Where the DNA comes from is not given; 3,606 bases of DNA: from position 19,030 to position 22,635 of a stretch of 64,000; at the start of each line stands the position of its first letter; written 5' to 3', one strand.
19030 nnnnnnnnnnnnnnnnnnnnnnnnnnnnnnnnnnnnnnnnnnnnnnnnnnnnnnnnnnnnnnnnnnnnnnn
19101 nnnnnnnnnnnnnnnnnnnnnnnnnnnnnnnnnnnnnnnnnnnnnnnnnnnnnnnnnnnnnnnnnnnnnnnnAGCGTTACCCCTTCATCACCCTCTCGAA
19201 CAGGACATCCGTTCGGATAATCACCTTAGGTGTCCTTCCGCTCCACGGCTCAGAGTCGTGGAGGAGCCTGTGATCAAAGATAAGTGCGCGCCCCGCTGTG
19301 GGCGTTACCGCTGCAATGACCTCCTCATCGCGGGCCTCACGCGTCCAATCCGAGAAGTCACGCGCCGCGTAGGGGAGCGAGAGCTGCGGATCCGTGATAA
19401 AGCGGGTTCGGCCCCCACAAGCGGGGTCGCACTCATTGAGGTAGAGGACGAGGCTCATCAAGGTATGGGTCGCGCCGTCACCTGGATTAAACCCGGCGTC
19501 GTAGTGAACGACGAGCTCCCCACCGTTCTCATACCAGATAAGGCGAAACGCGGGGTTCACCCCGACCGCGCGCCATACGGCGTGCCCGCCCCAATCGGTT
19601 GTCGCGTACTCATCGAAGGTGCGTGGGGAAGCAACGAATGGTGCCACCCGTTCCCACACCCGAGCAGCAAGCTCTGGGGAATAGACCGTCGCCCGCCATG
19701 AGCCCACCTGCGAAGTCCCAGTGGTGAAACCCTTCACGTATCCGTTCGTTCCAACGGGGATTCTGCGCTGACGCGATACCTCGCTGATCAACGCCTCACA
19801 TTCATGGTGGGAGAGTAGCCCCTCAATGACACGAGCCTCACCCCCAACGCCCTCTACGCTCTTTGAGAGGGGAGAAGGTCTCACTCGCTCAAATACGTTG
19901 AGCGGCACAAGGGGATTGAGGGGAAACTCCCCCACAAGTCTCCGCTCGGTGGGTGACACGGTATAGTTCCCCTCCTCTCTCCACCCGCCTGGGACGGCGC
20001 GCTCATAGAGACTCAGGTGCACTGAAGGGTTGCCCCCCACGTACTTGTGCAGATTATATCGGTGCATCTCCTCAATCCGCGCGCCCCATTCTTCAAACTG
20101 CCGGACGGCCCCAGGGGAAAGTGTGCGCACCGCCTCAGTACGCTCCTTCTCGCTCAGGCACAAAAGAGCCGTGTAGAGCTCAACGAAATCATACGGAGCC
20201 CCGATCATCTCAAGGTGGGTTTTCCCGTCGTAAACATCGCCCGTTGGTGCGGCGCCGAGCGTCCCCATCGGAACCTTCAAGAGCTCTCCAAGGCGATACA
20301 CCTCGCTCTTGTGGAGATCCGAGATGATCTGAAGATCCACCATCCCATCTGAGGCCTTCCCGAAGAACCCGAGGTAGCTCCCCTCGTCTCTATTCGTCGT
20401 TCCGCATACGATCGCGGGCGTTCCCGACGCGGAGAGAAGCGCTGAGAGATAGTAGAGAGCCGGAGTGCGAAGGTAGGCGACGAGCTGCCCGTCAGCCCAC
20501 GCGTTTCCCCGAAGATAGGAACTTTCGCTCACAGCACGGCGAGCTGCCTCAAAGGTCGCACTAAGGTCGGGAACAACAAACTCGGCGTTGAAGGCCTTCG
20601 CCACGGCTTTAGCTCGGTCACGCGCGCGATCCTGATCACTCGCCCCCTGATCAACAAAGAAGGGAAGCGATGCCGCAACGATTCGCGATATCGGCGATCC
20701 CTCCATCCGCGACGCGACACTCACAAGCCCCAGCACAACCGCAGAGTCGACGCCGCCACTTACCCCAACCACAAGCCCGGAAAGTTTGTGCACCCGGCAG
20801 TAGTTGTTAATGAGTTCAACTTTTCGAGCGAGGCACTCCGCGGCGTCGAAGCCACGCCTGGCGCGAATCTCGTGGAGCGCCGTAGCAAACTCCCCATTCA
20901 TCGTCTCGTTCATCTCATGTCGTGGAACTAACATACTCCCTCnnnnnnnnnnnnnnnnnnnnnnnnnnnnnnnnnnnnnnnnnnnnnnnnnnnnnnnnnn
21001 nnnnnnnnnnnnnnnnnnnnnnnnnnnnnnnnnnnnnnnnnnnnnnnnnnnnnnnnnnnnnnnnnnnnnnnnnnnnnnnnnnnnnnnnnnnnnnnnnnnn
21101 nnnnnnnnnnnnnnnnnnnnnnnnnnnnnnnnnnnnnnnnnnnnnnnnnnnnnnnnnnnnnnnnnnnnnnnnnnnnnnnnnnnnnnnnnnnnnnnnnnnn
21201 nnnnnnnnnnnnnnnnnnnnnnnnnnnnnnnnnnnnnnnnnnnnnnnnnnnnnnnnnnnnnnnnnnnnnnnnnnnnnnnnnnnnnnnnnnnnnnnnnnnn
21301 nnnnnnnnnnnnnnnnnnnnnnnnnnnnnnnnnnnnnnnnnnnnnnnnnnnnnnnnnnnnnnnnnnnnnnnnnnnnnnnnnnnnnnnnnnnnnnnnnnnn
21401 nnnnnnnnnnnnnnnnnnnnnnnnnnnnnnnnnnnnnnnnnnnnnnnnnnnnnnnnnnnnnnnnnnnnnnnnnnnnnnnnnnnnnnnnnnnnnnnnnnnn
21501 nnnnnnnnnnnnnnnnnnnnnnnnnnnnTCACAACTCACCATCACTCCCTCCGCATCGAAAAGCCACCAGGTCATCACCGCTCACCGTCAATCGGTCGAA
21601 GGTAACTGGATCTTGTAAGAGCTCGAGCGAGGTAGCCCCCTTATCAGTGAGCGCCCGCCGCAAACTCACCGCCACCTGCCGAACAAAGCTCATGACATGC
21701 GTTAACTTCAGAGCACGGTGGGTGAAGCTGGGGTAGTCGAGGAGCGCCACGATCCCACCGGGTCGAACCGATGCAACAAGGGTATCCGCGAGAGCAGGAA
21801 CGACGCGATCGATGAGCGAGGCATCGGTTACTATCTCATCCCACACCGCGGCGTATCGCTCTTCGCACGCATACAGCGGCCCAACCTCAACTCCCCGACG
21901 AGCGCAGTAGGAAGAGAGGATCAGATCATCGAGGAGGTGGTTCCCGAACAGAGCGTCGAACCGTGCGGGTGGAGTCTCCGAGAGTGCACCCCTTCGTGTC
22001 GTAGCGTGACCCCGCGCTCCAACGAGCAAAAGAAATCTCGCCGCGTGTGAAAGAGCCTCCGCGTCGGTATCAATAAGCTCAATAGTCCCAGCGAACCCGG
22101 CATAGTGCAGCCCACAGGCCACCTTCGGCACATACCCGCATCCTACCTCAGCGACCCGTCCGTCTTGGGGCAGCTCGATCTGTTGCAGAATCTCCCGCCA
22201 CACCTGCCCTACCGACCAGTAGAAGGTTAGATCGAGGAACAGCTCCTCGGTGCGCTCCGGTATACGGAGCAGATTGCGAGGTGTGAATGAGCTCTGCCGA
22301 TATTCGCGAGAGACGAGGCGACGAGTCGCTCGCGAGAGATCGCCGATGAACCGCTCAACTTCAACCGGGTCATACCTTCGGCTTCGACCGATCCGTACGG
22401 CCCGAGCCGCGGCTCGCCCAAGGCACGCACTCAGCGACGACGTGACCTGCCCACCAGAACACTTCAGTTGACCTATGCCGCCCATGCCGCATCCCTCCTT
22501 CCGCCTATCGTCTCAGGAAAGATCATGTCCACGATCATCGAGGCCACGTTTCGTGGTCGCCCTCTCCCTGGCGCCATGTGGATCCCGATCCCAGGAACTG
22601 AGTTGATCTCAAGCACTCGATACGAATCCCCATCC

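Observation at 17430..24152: Six-gene operon pairing a complete NAD-type dinucleotide assembly set with tailoring enzymes and two ORFans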

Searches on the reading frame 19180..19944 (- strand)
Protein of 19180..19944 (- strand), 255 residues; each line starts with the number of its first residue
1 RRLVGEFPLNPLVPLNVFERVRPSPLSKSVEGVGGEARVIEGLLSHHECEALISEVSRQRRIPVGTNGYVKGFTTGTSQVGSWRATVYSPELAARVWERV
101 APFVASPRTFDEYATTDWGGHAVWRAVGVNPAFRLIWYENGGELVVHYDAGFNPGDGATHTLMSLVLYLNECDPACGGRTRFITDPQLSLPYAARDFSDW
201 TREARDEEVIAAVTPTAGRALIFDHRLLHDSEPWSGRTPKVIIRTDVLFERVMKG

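Call 50: search_solved_structures(query=A6, max_evalue=1, show_alignments=2)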
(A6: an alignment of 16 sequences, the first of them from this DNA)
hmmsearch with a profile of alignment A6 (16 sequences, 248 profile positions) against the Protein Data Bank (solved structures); distinct sequences matched with E-value up to 1: 6.
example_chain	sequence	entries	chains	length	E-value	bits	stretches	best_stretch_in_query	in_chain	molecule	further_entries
5iax_A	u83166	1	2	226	0.00021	23.9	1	129-176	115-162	Procollagen-Proline Dioxygenase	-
9j0j_A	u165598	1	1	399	0.029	16.9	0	166-205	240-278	Fe/2OG-dependent oxygenase DfmD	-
2jij_A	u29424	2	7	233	0.037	16.5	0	128-182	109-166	PROLYL-4 HYDROXYLASE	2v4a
3gze_A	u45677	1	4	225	0.039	16.5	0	128-182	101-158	Predicted protein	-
2jig_A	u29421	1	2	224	0.039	16.5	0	128-182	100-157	PROLYL-4 HYDROXYLASE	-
3dkq_A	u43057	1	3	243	0.62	12.5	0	25-59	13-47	PKHD-type hydroxylase Sbal_3634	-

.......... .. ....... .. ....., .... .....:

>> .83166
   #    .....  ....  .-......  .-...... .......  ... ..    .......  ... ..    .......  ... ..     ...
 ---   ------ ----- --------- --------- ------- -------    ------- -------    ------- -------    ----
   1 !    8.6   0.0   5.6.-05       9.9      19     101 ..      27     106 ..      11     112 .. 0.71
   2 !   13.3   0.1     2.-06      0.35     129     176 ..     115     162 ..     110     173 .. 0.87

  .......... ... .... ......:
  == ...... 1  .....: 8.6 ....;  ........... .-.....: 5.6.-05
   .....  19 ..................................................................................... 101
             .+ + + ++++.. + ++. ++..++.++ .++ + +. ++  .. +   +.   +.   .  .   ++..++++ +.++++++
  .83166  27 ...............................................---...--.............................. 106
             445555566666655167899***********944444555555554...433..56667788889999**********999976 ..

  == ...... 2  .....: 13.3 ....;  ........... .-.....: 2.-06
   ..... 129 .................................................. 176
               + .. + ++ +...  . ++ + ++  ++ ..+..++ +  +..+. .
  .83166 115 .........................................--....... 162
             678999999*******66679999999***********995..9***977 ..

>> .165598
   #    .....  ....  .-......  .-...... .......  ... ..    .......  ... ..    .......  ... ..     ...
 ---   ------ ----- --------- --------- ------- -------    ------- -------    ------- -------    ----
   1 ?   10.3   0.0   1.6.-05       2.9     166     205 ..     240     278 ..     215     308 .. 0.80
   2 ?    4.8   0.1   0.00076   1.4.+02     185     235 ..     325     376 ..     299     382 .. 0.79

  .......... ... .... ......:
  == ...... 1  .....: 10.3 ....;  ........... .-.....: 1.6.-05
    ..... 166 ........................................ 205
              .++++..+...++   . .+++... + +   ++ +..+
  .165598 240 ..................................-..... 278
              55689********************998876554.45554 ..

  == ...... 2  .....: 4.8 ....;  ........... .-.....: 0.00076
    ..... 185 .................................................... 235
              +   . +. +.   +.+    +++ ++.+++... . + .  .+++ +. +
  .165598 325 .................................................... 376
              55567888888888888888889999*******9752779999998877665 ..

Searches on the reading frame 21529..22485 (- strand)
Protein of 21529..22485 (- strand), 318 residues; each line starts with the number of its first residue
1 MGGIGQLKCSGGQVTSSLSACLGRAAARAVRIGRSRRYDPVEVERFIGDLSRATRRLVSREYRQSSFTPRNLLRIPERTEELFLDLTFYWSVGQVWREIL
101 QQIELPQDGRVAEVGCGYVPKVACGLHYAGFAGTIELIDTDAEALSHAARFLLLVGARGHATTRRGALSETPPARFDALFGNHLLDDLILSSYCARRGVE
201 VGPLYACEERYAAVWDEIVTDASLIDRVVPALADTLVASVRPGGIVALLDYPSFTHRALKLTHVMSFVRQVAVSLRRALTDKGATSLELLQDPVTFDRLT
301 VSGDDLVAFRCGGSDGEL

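Call 4: search_protein_families(library=pfam, proteins=[window:21529-22485:-], max_evalue=0.1)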
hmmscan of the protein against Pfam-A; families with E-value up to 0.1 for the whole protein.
window:21529-22485:- (318 aa): 1 family
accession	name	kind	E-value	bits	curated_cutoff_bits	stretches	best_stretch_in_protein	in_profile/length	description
PF05175.20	MTS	-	0.033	14.3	23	1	100-182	24-105/170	Methyltransferase small domain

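Call 31: search_protein_families(library=ncbifam, proteins=[window:21529-22485:-], max_evalue=0.1)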
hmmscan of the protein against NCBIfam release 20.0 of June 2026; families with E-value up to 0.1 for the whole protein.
window:21529-22485:- (318 aa): 1 family
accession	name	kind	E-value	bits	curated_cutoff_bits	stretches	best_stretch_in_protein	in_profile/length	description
TIGR04188.1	methyltr_grsp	subfamily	0.0068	15.8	380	1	98-179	98-178/363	ATP-grasp peptide maturase system methyltransferase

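Call 32: search_protein_families(library=padloc, proteins=[window:21529-22485:-], max_evalue=0.1)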
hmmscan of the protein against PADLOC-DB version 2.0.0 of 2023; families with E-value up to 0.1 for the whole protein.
window:21529-22485:- (318 aa): 1 family
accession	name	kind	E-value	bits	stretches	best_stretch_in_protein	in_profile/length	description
PDLC04134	mad2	-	7.7e-06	23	1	95-256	279-402/492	mads_2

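Call 70: search_solved_structures(query=window:21529-22485:-, max_evalue=10, show_alignments=1)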
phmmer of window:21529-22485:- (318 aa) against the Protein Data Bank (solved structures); distinct sequences matched with E-value up to 10: 2.
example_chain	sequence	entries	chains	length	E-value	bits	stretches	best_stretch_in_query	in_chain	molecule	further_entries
10tp_A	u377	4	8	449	0.086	15.3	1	85-172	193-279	Arsenical pump membrane protein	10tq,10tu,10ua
9s82_A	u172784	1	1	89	0.48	12.8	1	23-106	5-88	JUBO2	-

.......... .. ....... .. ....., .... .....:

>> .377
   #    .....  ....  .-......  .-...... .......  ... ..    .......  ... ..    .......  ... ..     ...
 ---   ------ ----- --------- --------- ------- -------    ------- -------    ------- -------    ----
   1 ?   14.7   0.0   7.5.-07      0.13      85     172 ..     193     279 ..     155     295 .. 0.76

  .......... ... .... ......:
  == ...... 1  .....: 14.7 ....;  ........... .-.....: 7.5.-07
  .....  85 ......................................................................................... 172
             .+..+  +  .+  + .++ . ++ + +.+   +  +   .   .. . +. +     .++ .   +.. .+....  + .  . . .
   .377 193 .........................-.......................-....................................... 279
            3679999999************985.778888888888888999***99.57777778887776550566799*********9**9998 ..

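Call 101: search_solved_structures(query=A8, max_evalue=10, show_alignments=2)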
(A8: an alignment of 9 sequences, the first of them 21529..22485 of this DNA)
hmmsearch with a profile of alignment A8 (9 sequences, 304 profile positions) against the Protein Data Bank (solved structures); distinct sequences matched with E-value up to 10: 4.
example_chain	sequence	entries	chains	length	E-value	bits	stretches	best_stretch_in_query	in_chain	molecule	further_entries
8h0s_A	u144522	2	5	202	0.096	15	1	220-278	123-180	Putative rRNA methylase YtqB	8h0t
4pon_A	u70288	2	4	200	0.19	14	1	220-276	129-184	Putative RNA methylase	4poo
2pjd_A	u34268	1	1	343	1.9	10.8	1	85-169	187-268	Ribosomal RNA small subunit methyltransferase C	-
35wa_A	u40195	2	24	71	1.9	10.7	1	209-241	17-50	4-oxalocrotonate tautomerase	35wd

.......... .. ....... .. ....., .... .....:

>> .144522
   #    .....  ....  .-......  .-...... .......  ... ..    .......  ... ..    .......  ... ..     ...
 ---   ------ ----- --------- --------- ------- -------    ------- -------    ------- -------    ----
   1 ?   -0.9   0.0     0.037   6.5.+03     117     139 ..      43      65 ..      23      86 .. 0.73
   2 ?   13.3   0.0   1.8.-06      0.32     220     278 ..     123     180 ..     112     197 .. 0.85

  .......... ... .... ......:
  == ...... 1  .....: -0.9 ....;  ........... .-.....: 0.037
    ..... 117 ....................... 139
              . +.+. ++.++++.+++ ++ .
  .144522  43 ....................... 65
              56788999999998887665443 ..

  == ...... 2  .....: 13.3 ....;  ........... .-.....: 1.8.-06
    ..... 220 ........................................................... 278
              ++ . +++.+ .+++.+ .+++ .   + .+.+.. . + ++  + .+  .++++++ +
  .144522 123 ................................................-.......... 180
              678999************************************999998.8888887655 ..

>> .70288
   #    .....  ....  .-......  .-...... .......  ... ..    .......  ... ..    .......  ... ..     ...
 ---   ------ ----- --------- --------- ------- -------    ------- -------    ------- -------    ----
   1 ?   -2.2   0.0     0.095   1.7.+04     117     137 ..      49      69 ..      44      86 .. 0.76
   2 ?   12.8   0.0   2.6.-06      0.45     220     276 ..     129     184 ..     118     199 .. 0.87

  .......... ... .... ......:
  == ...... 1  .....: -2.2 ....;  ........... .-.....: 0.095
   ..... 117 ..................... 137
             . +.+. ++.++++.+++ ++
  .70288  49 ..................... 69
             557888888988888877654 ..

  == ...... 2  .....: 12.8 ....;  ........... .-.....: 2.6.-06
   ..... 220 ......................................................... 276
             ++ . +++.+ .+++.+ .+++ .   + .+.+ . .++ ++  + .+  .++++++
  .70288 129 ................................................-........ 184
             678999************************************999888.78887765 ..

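Call 116: search_protein_families(library=phrogs, proteins=[window:21529-22485:-], max_evalue=0.001)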
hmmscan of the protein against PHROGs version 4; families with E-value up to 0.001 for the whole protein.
window:21529-22485:- (318 aa): 0 families
